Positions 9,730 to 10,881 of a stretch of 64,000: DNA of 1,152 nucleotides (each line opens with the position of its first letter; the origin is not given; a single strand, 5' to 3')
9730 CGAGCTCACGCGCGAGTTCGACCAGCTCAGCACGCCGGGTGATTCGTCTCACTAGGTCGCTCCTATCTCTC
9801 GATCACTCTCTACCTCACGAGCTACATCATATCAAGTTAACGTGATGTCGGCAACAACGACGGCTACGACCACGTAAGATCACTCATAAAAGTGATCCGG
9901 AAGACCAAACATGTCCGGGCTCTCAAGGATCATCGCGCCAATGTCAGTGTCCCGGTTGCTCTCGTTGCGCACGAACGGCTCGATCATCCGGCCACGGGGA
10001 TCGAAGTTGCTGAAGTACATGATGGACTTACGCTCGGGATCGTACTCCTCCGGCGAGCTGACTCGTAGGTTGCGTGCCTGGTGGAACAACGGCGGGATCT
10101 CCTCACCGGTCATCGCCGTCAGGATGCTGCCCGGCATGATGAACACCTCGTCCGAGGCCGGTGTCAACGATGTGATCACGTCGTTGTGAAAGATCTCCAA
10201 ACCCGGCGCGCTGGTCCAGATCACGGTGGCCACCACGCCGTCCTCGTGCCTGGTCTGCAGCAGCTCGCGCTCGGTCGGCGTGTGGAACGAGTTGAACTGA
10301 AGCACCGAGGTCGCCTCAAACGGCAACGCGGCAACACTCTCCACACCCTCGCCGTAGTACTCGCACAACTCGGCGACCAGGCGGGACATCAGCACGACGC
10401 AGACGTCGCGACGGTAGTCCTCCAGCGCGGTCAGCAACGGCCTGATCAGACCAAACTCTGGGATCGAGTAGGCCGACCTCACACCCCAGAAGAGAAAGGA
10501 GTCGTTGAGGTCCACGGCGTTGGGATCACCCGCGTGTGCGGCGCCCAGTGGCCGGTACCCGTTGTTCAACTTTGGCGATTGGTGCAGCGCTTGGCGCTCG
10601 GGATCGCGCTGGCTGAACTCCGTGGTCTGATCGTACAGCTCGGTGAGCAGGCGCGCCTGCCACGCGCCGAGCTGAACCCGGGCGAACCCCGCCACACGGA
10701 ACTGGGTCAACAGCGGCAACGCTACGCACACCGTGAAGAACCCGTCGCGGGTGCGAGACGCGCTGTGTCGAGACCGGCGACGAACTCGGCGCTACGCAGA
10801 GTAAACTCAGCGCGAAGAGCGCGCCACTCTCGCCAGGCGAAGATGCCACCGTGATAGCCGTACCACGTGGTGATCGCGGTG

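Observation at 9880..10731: IPNS-like 2OG/Fe(II) oxygenase inside the replication/nucleotide-metabolism arm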

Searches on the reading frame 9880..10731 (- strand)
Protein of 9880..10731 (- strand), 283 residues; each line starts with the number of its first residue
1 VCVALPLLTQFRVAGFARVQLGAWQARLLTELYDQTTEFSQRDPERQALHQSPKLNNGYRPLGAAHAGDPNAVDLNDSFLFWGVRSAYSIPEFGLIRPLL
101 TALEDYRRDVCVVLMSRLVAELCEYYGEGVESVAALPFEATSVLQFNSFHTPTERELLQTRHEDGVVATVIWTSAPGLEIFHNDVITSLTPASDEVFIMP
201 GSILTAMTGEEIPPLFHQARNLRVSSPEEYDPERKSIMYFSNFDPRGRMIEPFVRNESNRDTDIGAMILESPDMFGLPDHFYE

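Call 3: search_protein_families(library=pfam, proteins=[window:9880-10731:-], max_evalue=0.1)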
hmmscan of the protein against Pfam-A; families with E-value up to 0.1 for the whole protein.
window:9880-10731:- (283 aa): 1 family
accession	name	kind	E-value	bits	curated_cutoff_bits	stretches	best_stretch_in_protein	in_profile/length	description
PF03171.26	2OG-FeII_Oxy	-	0.0005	20.8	23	1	143-240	6-98/101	2OG-Fe(II) oxygenase superfamily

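Call 4: search_protein_families(library=phrogs, proteins=[window:9880-10731:-], max_evalue=0.01)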
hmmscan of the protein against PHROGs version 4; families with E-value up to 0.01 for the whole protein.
window:9880-10731:- (283 aa): 0 families

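Call 6: search_dna_similar(query=window:9880-10731:-, collection=phages, mode=protein, max_rows=40, max_evalue=0.001)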
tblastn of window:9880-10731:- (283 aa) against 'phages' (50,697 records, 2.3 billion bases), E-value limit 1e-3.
No match.

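Call 11: find_homologous_proteins(query=window:9880-10731:-, max_evalue=0.001)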
Query window:9880-10731:- (283 aa): 89 proteins with E <= 0.001 among 1453 candidates.
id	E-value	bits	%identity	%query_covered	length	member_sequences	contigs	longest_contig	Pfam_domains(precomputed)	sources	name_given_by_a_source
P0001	5.4e-186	635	100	99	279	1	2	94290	-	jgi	jgi:hypothetical protein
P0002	3.6e-153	527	84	99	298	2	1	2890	-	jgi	jgi:isopenicillin N synthase-like dioxygenase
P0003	1.9e-99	351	58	98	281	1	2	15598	PF03171.27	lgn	-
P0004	1.3e-95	338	61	98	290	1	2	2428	PF03171.27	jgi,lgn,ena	-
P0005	3.1e-79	285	53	98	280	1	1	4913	-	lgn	-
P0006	1.7e-71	259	53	98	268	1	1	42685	PF03171.27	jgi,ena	-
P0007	1.2e-67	246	51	97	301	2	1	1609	PF03171.27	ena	-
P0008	4.4e-66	241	48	97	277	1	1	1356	PF03171.27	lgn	-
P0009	2.4e-65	239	49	97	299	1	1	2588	-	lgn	-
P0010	1.1e-64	237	47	98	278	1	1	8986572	-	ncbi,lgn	ncbi:hypothetical protein OG900_20945 [Streptomyces sp. NBC_00433]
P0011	2.1e-63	233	48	98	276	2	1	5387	PF03171.27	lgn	-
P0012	7.7e-63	231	47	98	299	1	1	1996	-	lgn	-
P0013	7.1e-62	228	49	97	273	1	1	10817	-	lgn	-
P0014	1.1e-61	227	47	97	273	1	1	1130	PF03171.27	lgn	-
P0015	2.0e-61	226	47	98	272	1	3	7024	PF03171.27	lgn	-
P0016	3.4e-61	225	48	96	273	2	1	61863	-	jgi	-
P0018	6.0e-60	221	47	97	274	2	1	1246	PF03171.27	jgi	-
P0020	7.2e-60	221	47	97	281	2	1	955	PF03171.27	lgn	-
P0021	4.3e-58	215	47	97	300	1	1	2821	PF03171.27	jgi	jgi:isopenicillin N synthase-like dioxygenase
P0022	1.2e-57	214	48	97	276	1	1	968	PF14226.13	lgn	-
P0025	2.3e-56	210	45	98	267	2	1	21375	PF03171.27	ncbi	-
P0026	3.2e-55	206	46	97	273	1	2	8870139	PF03171.27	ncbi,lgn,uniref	ncbi:hypothetical protein OG225_27490 [Nocardia sp. NBC_01377]|uniref:2OG-Fe(II) oxygenase family pr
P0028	4.6e-54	202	46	98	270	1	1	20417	PF03171.27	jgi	jgi:isopenicillin N synthase-like dioxygenase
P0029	5.2e-54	202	44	98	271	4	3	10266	PF03171.27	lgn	-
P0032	3.4e-53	199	46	95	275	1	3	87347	PF03171.27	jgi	jgi:isopenicillin N synthase-like dioxygenase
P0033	2.3e-52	196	45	97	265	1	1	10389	PF03171.27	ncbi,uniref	ncbi:2OG-Fe(II) oxygenase family protein [Nocardia sp. NPDC049190]|uniref:2OG-Fe(II) oxygenase famil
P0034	4.4e-52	195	43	97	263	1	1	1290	PF14226.13,PF03171.27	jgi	-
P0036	3.1e-51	193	43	95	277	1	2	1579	PF14226.13,PF03171.27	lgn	-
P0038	5.7e-50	189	44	94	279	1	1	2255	PF03171.27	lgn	-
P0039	6.4e-50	188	44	97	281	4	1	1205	PF03171.27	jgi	jgi:isopenicillin N synthase-like dioxygenase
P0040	2.5e-49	186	44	97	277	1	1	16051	PF03171.27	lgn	-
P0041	3.0e-49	186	44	97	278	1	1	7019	PF03171.27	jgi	jgi:isopenicillin N synthase-like dioxygenase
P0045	1.3e-44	171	41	97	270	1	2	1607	PF03171.27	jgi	jgi:isopenicillin N synthase-like dioxygenase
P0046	1.7e-43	167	40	97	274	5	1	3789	PF14226.13,PF03171.27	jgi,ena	-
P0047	3.4e-42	163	41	97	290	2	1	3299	PF03171.27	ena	-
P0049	3.9e-39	153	40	86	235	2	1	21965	PF03171.27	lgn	-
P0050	2.4e-38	150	38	93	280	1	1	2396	PF14226.13,PF03171.27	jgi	jgi:isopenicillin N synthase-like dioxygenase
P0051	1.3e-37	148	38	93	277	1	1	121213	PF14226.13,PF03171.27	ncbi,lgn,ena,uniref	ncbi:2OG-Fe(II) oxygenase family protein [uncultured Jatrophihabitans sp.]|uniref:2OG-Fe(II) oxygena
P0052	2.1e-37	147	37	93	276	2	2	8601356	PF03171.27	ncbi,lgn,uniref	ncbi:hypothetical protein OG232_04645 [Streptomyces sp. NBC_01411]|uniref:hypothetical protein n=1 T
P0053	3.7e-37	147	38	94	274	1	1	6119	PF14226.13,PF03171.27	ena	-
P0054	3.2e-36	143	38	93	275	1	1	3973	PF14226.13,PF03171.27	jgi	jgi:isopenicillin N synthase-like dioxygenase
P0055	6.3e-36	142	37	93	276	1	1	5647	PF14226.13,PF03171.27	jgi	jgi:isopenicillin N synthase-like dioxygenase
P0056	7.7e-35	139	36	93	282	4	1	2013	PF14226.13,PF03171.27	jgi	jgi:isopenicillin N synthase-like dioxygenase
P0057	1.4e-34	138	35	98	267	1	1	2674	PF03171.27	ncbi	ncbi:MAG: 2OG-Fe(II) oxygenase family protein [Steroidobacteraceae bacterium]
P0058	2.4e-34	137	34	96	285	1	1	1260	PF03171.27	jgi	jgi:isopenicillin N synthase-like dioxygenase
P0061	5.6e-34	136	37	93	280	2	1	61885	PF14226.13,PF03171.27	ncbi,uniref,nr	ncbi:MAG TPA: 2OG-Fe(II) oxygenase family protein [Jatrophihabitans sp.]|uniref:2OG-Fe(II) oxygenase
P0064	1.3e-33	135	37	93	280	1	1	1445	PF14226.13,PF03171.27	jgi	jgi:isopenicillin N synthase-like dioxygenase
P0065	1.7e-33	135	38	93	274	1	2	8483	PF03171.27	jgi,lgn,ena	-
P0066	2.3e-33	134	47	61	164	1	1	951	PF03171.27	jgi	jgi:isopenicillin N synthase-like dioxygenase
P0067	3.7e-33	133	36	93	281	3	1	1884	PF14226.13,PF03171.27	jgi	jgi:isopenicillin N synthase-like dioxygenase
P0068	1.8e-32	131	34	96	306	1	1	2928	PF03171.27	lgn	-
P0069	2.3e-32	131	35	98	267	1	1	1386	PF14226.13,PF03171.27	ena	-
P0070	2.6e-32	131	36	93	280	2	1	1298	PF14226.13,PF03171.27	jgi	-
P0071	4.1e-32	130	35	93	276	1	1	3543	PF14226.13,PF03171.27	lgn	-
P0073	1.8e-31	128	35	98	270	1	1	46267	PF03171.27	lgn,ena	-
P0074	4.8e-31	126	34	95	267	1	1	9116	PF14226.13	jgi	jgi:isopenicillin N synthase-like dioxygenase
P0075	7.9e-31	126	35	94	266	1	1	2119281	PF14226.13,PF03171.27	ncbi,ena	-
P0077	2.5e-30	124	35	96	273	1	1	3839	PF14226.13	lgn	-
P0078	6.4e-30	123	34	94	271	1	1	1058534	PF14226.13,PF03171.27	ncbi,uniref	ncbi:2OG-Fe(II) oxygenase family protein [Nonomuraea sp. NPDC052265]|uniref:2OG-Fe(II) oxygenase fam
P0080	3.3e-29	120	38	81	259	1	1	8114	PF03171.27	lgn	-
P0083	1.6e-26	112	31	97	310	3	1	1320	PF14226.13,PF03171.27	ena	-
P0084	3.3e-26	111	32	93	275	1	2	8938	PF03171.27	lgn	-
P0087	1.8e-23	102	33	84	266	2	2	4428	PF14226.13,PF03171.27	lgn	-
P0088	6.9e-23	100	32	81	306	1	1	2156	PF14226.13,PF03171.27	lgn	-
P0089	9.8e-19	86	32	86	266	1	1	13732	PF14226.13,PF03171.27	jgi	jgi:isopenicillin N synthase-like dioxygenase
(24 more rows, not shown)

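Call 12: search_solved_structures(query=window:9880-10731:-, max_evalue=1, show_alignments=3)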
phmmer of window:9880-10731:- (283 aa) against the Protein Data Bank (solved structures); distinct sequences matched with E-value up to 1: 7.
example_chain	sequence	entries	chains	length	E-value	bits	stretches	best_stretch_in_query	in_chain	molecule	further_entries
8xht_A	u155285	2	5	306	0.023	17.5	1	124-246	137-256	Fe/2OG dependent dioxygenase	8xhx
8se9_C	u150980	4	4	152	0.34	13.7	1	210-272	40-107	Ubiquitin/ISG15-conjugating enzyme E2 L6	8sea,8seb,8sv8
9lw4_B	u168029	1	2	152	0.35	13.6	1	210-272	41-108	Ubiquitin/ISG15-conjugating enzyme E2 L6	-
8oif_L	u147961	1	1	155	0.37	13.6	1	210-271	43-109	Ubiquitin/ISG15-conjugating enzyme E2 L6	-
2kjh_A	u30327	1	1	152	0.77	12.5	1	210-271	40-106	Ubiquitin/ISG15-conjugating enzyme E2 L6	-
1wzv_A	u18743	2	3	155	0.8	12.5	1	210-271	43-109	Ubiquitin-conjugating enzyme E2 L6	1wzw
3wsq_L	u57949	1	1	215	0.98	12.2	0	169-203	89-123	Antibody Light Chain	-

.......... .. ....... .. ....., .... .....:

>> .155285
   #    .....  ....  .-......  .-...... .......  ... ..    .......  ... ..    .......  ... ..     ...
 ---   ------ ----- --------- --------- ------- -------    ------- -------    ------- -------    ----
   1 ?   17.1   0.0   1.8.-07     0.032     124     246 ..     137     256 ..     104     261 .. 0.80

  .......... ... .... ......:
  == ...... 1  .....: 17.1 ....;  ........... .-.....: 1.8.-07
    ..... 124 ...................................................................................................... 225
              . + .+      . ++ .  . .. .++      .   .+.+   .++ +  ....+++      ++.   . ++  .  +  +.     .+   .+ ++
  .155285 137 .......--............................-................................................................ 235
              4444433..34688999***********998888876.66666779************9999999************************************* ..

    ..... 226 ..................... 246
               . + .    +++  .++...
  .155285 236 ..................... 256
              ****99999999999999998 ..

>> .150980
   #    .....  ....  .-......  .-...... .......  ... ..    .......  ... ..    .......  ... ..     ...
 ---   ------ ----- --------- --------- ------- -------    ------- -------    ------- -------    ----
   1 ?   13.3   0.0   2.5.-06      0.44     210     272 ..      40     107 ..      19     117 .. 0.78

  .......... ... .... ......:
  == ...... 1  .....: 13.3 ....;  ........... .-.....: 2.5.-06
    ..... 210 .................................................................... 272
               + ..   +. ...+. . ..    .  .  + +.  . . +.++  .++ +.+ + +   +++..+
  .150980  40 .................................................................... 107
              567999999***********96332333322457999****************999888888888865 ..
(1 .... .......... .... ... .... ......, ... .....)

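Call 15: find_encoding_contigs(protein=P0006, flank=10000, max_places=2)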
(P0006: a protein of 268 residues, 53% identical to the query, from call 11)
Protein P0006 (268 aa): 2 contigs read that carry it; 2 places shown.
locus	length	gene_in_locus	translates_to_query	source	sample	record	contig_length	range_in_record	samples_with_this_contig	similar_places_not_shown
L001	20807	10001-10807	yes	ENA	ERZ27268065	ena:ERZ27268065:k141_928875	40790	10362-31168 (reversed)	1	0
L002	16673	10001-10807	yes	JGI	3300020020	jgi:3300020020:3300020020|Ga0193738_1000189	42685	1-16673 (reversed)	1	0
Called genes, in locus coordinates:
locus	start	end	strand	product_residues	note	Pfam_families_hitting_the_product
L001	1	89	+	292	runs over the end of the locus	PF25182:NonGDSL (weak), PF00657:Lipase_GDSL, PF13472:Lipase_GDSL_2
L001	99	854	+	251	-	PF04446:Thg1, PF14413:Thg1C (faint)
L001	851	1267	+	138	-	-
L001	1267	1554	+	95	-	-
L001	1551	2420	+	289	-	-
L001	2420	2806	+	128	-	-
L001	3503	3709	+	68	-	-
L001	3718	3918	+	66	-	-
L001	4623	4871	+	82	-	-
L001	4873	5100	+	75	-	-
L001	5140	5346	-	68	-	-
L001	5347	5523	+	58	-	-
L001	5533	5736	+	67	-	PF04149:DUF397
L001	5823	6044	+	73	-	-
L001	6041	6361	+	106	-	-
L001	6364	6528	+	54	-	-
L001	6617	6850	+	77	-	-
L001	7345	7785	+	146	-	PF01844:HNH, PF13395:HNH_4 (weak), PF14279:HNH_5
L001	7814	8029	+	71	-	-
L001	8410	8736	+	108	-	-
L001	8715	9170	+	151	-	-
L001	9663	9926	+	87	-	-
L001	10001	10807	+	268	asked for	PF03171:2OG-FeII_Oxy (weak)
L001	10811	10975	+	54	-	-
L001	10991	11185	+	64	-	-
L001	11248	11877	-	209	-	-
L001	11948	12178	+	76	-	-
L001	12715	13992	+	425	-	-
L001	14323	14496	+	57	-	-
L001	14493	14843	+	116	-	-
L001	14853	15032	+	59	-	-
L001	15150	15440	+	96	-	-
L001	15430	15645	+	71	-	-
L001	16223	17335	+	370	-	PF00561:Abhydrolase_1, PF12697:Abhydrolase_6, PF12146:Hydrolase_4 (faint)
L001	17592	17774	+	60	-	-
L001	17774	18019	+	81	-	-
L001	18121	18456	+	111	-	-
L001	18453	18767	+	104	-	-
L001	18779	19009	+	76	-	-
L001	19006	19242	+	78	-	-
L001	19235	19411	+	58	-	-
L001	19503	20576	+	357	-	PF06067:DUF932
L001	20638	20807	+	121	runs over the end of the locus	PF24203:Phage_ProQ_C_like (weak)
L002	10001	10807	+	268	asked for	PF03171:2OG-FeII_Oxy (weak)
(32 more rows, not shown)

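Call 16: find_encoding_contigs(protein=P0016, flank=10000, max_places=2)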
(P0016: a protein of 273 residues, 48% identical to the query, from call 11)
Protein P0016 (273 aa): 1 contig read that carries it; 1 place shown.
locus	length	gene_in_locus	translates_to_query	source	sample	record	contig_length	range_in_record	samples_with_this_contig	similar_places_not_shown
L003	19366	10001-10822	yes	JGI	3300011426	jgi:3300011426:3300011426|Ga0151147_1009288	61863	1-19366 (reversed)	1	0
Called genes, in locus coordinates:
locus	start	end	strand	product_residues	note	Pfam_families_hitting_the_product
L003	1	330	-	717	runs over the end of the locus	PF02897:Peptidase_S9_N, PF00326:Peptidase_S9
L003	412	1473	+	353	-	PF10092:DUF2330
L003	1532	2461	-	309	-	PF00756:Esterase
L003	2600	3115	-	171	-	PF11969:DcpS_C, PF01230:HIT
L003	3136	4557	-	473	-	PF00206:Lyase_1, PF10397:ADSL_C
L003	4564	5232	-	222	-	PF13977:TetR_C_6 (weak), PF17940:TetR_C_31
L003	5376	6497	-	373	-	PF00155:Aminotran_1_2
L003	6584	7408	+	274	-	PF01551:Peptidase_M23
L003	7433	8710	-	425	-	PF02844:GARS_N, PF01071:GARS_A, PF02222:ATP-grasp (weak), PF02843:GARS_C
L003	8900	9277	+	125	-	PF08000:bPH_1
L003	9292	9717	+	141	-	PF11969:DcpS_C, PF01230:HIT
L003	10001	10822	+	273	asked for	-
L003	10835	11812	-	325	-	-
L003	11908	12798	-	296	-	-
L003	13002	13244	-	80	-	PF03621:MbtH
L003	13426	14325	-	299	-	PF00561:Abhydrolase_1, PF12146:Hydrolase_4, PF12697:Abhydrolase_6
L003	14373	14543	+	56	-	-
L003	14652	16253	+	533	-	PF00982:Glyco_transf_20, PF00534:Glycos_transf_1 (faint)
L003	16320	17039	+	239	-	PF00072:Response_reg, PF00486:Trans_reg_C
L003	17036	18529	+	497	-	PF00672:HAMP, PF00512:HisKA, PF02518:HATPase_c, PF13581:HATPase_c_2 (weak)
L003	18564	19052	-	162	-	-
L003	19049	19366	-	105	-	?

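Call 17: find_encoding_contigs(protein=P0010, flank=10000, max_places=2)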
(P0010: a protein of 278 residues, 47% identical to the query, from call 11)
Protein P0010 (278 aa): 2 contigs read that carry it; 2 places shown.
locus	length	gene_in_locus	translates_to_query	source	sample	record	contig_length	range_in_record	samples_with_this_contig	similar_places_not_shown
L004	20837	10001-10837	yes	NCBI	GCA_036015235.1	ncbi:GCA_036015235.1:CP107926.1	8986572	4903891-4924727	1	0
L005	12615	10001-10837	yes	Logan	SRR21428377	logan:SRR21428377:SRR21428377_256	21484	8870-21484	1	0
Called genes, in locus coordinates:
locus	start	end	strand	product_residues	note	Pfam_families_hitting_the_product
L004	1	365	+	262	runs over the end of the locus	PF00392:GntR, PF07702:UTRA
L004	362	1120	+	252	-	PF00535:Glycos_transf_2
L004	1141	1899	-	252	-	-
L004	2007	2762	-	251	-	PF00392:GntR, PF07702:UTRA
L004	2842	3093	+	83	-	-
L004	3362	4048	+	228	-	PF00392:GntR, PF07702:UTRA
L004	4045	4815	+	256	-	PF13581:HATPase_c_2, PF02518:HATPase_c (weak)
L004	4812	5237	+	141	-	PF21848:DUF6907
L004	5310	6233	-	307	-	PF01135:PCMT (weak), PF05050:Methyltransf_21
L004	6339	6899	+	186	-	-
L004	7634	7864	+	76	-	-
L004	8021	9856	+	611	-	PF13371:TPR_9 (faint), PF13428:TPR_14 (faint), PF07719:TPR_2 (faint), PF13424:TPR_12 (faint), PF14559:TPR_19 (faint), PF13431:TPR_17 (faint), PF00515:TPR_1 (faint), PF13432:TPR_16 (weak), +2 more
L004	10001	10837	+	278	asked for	-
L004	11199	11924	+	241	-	PF13358:DDE_3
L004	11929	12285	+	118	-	-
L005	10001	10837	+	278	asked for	-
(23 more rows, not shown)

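Call 19: find_encoding_contigs(protein=P0001, flank=10000, max_places=3)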
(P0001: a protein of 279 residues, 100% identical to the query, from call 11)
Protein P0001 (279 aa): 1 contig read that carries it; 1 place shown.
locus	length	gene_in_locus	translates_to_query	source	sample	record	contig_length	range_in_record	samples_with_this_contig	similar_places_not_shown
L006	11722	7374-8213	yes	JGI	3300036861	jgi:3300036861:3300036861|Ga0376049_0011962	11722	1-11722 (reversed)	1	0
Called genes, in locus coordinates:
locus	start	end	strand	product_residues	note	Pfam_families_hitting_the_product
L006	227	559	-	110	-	-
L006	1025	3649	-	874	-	PF09250:Prim-Pol, PF08706:D5_N (weak)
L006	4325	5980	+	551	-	PF05731:TROVE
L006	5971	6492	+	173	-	-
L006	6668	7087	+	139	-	-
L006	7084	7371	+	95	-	-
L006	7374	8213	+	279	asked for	-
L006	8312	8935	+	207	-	-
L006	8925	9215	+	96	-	-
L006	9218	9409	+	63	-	-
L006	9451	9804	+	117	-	-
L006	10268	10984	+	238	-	-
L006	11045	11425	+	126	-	-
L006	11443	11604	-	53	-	-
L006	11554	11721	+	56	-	?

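Call 20: find_encoding_contigs(protein=P0003, flank=10000, max_places=3)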
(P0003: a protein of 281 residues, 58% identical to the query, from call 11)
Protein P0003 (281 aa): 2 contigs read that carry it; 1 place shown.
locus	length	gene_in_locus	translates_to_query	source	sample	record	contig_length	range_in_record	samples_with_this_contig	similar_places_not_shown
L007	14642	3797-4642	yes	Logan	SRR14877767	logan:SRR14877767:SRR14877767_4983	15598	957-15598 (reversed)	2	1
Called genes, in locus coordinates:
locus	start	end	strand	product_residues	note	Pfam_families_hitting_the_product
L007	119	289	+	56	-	PF00471:Ribosomal_L33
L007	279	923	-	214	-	-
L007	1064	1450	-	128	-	-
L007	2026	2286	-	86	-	-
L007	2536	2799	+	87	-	-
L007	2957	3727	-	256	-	PF01978:TrmB (weak)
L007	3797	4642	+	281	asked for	PF03171:2OG-FeII_Oxy (weak)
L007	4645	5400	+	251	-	PF01234:NNMT_PNMT_TEMT (weak)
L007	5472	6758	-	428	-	-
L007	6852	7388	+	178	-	-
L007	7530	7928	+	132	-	-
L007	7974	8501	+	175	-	PF03551:PadR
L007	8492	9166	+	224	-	PF00005:ABC_tran, PF02463:SMC_N (faint), PF13304:AAA_21 (faint)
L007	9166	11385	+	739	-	PF02687:FtsX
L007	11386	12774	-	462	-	PF01225:Mur_ligase, PF08245:Mur_ligase_M, PF02875:Mur_ligase_C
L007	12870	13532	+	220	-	-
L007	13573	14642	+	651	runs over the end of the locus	PF05649:Peptidase_M13_N, PF01431:Peptidase_M13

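Call 21: find_related_loci(query=A1, collection=viral_contigs, flank=10000)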
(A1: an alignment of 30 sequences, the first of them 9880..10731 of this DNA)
Query A1 (283 aa) in viral_contigs; peptide patterns used: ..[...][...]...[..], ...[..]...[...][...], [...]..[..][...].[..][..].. (x = any residue, [..] = any of these).
75 stretches matched a pattern, but none encodes a relative of the query by tblastn (E <= 1e-3).
